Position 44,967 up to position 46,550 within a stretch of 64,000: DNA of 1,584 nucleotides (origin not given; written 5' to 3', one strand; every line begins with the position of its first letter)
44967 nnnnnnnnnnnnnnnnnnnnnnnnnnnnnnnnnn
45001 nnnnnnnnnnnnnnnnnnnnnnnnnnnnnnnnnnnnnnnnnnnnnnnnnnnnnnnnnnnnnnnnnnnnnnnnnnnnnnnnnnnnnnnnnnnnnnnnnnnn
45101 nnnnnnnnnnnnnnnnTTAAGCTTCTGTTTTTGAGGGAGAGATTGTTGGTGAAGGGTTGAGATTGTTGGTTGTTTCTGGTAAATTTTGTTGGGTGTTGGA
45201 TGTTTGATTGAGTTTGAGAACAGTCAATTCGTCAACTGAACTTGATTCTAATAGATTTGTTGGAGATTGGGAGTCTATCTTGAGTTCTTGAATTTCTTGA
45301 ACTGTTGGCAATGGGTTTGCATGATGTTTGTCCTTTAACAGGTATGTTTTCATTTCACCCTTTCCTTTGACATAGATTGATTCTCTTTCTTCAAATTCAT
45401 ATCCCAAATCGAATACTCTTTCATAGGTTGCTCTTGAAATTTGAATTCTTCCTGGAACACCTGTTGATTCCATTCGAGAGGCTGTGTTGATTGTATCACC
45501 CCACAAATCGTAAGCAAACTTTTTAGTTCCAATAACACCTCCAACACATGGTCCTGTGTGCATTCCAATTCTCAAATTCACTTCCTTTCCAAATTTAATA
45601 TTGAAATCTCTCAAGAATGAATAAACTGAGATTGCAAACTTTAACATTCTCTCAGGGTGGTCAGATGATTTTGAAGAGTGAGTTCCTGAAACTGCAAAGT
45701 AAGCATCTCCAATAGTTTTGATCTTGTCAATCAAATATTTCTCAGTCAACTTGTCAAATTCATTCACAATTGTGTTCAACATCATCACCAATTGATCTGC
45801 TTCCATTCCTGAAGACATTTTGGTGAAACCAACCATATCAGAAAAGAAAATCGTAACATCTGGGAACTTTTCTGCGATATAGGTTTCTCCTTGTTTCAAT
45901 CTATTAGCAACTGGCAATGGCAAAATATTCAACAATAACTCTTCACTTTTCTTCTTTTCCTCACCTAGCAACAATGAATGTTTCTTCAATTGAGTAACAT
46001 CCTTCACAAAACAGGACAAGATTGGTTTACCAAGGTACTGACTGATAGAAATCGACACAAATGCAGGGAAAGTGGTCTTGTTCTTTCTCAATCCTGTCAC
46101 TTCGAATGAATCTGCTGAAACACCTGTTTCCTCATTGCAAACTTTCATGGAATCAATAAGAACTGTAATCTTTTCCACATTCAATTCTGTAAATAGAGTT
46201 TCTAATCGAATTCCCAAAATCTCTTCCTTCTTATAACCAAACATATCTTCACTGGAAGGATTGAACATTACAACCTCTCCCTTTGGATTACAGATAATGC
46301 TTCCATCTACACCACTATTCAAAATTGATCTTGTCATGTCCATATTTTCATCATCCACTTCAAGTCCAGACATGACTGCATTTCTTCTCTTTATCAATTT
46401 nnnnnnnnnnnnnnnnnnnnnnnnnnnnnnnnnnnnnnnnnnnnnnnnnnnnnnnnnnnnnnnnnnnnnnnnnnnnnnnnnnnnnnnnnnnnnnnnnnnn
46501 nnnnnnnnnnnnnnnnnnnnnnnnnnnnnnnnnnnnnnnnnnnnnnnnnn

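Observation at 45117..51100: Head-to-tail tandem pair of two-TM receptor-type cyclases with a large extracellular domain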

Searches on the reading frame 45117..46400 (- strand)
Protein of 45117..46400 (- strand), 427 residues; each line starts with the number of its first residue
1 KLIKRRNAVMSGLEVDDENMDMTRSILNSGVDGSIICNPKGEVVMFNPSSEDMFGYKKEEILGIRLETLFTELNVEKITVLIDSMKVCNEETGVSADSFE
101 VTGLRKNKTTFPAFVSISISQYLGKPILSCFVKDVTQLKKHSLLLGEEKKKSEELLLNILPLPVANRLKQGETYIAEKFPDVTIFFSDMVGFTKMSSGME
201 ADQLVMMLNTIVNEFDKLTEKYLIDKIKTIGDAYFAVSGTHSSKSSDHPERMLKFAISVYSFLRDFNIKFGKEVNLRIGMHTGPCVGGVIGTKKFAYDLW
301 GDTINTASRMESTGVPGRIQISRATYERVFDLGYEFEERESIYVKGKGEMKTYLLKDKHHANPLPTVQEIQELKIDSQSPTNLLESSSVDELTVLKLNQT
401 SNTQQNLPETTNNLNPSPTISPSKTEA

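Call 40: search_solved_structures(query=window:45117-46400:-, max_evalue=1e-10, show_alignments=3)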
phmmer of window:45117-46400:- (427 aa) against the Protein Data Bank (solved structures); distinct sequences matched with E-value up to 1e-10: 39.
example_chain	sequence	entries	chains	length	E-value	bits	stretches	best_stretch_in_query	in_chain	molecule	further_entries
9u3p_A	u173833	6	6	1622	2.3e-73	251.1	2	148-357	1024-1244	Adenylate cyclase type 9,Protein M2-1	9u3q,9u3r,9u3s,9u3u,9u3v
7pd4_A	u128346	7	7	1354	2.3e-73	251.1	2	148-368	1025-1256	Adenylate cyclase 9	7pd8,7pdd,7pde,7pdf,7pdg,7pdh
6r3q_A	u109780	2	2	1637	4e-73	250.3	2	148-368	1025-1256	Adenylate cyclase 9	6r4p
6r4o_A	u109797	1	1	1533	1.2e-72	248.7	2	148-355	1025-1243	Adenylate cyclase 9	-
8buz_A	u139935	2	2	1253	2e-66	228.2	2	145-364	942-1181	Adenylate cyclase type 8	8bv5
8sl3_A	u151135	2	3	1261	1.7e-60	208.7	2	151-356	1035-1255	Adenylate cyclase type 5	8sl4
4p2f_A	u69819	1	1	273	2.5e-47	165.4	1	118-361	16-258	Adenylate cyclase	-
5o5k_A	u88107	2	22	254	3.6e-47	164.8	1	143-355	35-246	Adenylate cyclase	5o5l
4p2m_A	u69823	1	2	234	1.1e-46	163.3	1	148-361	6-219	Adenylate cyclase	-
4p2x_A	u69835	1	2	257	1.2e-46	163.1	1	147-361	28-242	Adenylate cyclase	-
7yz9_A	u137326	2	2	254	1.4e-46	162.9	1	144-356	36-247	Adenylate cyclase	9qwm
7yzi_A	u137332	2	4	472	2.7e-46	162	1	143-361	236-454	Adenylate cyclase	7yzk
9bcv_A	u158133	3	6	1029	2e-45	159.1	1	145-356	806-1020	Atrial natriuretic peptide receptor 1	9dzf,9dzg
9dzh_A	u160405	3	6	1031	2e-45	159.1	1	145-356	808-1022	Atrial natriuretic peptide receptor 1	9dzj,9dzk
9bcl_A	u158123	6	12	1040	2e-45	159.1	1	145-356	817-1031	Atrial natriuretic peptide receptor 1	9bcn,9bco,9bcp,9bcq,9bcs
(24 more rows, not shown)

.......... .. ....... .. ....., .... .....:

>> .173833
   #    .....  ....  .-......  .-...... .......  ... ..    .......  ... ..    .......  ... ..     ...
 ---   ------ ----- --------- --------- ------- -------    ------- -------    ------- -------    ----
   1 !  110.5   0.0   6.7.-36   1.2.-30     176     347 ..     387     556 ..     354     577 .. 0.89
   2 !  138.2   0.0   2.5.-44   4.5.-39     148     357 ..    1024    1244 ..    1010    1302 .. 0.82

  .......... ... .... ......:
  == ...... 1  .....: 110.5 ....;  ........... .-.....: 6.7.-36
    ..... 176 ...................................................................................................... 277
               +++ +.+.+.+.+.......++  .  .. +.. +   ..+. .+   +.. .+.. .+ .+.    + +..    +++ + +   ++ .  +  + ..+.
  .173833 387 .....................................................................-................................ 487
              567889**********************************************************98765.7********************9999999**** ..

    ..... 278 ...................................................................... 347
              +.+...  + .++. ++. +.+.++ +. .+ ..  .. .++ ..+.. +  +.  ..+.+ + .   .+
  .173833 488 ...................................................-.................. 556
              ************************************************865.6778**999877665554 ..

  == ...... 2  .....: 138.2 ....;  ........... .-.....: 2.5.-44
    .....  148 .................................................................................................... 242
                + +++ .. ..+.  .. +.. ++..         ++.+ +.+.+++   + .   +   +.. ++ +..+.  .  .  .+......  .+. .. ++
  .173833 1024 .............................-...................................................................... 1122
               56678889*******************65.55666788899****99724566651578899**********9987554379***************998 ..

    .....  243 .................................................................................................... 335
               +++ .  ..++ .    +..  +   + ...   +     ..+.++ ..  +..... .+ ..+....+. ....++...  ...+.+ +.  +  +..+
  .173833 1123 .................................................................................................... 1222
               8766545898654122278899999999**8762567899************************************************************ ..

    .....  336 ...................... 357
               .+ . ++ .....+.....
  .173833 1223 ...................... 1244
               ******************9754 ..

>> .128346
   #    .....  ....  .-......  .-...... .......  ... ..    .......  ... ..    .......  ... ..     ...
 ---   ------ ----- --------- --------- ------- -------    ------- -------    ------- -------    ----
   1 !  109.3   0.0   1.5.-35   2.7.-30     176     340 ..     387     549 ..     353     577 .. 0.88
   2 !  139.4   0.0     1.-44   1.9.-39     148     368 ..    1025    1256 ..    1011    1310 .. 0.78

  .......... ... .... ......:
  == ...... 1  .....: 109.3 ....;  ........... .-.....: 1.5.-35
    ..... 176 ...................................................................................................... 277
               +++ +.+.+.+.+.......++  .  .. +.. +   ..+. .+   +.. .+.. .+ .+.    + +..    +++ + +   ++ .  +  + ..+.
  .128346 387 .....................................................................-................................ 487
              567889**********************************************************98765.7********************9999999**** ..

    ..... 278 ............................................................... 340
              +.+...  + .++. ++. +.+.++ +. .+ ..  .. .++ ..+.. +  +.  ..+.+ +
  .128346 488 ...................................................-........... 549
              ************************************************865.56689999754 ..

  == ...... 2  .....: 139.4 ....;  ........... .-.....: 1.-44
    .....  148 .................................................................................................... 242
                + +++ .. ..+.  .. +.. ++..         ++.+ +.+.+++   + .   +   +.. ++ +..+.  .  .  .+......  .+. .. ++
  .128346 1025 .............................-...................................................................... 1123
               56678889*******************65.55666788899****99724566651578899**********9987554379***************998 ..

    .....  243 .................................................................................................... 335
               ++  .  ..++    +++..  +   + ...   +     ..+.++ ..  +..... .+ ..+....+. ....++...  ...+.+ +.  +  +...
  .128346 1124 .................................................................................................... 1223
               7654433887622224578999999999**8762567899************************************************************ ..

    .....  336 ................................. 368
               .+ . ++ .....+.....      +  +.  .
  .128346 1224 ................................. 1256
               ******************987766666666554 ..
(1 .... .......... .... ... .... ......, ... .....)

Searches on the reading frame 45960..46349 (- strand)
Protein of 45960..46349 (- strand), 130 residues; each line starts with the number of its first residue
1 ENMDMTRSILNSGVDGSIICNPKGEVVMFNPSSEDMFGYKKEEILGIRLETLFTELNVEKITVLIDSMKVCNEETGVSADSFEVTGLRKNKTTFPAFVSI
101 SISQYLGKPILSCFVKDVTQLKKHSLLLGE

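Call 93: search_solved_structures(query=window:45960-46349:-, max_evalue=0.01)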
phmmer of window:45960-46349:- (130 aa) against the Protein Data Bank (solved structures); distinct sequences matched with E-value up to 0.01: 14.
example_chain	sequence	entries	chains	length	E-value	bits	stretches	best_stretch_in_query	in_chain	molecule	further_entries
2cmn_A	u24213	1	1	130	8.6e-10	42.1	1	6-123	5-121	SENSOR PROTEIN FIXL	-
1y28_A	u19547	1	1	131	9.4e-10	41.9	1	6-123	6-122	Sensor protein fixL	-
1dp6_A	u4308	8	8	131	1.6e-09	41.2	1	6-123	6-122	FIXL PROTEIN | SENSOR PROTEIN FIXL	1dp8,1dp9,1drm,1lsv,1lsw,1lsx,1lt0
8js5_A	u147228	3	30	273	1.1e-08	38.5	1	6-123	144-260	Sensor protein FixL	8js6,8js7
1d06_A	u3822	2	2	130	5.5e-08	36.2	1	6-119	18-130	nitrogen fixation regulatory protein fixL | FIXL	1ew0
1xj4_A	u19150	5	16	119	7.5e-08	35.8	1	15-123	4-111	Sensor protein fixL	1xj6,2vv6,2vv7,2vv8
1xj2_A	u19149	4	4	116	1e-07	35.3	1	15-123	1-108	Sensor protein fixL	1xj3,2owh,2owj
9clo_A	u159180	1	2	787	1.5e-07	34.8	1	11-53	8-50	Oxygen sensor protein DosP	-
9cmf_A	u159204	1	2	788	1.6e-07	34.8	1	11-53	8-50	Oxygen sensor protein DosP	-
9bgv_A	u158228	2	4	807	1.6e-07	34.7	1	11-53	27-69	Oxygen sensor protein DosP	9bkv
9cdr_A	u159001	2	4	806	1.6e-07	34.7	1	11-53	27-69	Oxygen sensor protein DosP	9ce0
1s66_L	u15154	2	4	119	4.8e-06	30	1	10-53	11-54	Hypothetical protein yddU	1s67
1v9y_A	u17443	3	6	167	9.4e-06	29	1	10-53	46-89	Heme pas sensor protein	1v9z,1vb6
3a0r_A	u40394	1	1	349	0.0079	19.6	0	5-53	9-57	Sensor protein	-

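Call 94: search_solved_structures(query=window:45960-46349:-, max_evalue=1e-7, show_alignments=5)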
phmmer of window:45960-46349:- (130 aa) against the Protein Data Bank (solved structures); distinct sequences matched with E-value up to 1e-7: 6.
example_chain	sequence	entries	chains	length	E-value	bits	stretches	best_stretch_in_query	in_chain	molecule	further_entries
2cmn_A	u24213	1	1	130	8.6e-10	42.1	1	6-123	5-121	SENSOR PROTEIN FIXL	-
1y28_A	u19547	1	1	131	9.4e-10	41.9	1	6-123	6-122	Sensor protein fixL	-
1dp6_A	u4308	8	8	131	1.6e-09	41.2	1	6-123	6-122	FIXL PROTEIN | SENSOR PROTEIN FIXL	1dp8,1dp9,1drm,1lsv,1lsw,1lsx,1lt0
8js5_A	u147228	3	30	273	1.1e-08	38.5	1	6-123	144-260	Sensor protein FixL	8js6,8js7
1d06_A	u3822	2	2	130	5.5e-08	36.2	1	6-119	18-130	nitrogen fixation regulatory protein fixL | FIXL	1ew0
1xj4_A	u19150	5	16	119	7.5e-08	35.8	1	15-123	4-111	Sensor protein fixL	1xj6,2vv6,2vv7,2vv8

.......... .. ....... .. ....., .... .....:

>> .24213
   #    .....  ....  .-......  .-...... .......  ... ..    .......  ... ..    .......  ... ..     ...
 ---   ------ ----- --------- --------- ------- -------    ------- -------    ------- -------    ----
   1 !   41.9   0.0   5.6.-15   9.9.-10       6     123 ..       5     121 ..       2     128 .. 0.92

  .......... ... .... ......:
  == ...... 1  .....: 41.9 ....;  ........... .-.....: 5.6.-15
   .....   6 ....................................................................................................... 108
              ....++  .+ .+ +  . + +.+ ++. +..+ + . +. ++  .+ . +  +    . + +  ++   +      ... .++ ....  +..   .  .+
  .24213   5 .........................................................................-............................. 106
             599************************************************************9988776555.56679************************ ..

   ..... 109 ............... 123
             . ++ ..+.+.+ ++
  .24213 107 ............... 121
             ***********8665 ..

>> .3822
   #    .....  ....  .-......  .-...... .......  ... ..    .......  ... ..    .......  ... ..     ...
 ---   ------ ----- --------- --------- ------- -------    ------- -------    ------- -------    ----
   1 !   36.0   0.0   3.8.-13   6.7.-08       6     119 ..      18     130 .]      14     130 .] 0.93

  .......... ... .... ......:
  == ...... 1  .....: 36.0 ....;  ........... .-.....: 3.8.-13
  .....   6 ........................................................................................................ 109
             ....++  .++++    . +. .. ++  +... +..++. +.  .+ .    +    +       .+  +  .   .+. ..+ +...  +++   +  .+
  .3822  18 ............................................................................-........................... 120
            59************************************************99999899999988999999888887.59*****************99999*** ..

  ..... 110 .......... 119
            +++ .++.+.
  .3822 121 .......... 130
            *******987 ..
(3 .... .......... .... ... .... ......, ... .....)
